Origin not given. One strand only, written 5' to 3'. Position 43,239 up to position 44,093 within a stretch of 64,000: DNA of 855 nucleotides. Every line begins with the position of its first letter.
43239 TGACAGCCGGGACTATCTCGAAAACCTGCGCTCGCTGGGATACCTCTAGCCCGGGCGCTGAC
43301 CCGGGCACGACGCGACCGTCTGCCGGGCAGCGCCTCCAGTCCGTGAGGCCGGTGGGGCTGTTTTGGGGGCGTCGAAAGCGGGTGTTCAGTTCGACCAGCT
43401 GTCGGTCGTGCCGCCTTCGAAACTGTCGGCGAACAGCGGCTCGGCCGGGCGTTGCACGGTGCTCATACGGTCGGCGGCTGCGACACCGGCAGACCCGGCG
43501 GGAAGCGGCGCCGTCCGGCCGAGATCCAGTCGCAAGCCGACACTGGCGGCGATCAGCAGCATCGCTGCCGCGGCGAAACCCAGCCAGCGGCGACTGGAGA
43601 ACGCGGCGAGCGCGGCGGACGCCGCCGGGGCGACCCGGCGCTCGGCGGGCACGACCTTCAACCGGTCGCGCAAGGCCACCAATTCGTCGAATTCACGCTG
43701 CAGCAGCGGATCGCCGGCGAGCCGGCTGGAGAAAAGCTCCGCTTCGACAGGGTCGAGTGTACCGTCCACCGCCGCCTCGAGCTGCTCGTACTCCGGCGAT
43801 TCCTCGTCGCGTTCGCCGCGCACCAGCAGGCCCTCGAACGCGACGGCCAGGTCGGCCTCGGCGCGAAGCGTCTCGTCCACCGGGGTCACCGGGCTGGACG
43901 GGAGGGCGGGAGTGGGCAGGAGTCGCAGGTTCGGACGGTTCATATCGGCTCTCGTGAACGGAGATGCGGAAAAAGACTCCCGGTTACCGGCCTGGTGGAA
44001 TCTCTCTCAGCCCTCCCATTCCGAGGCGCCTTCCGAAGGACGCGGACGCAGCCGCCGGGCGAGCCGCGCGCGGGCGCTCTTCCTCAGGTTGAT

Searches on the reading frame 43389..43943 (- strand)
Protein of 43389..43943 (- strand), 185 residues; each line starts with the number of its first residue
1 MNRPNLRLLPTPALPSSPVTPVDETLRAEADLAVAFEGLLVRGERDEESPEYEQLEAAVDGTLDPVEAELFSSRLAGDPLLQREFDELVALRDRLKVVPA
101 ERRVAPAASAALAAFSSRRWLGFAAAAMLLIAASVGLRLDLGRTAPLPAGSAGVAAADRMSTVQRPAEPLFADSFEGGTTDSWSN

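Call 64: search_protein_families(library=pfam, proteins=[window:43389-43943:-], max_evalue=1)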
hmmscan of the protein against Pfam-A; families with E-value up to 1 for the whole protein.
window:43389-43943:- (185 aa): 0 families
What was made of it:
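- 43386..43439 (-): The same tail motif (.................*) at the end of a 185-aa ORF with one hydrophobic stretch. There is no Pfam match (call 64).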
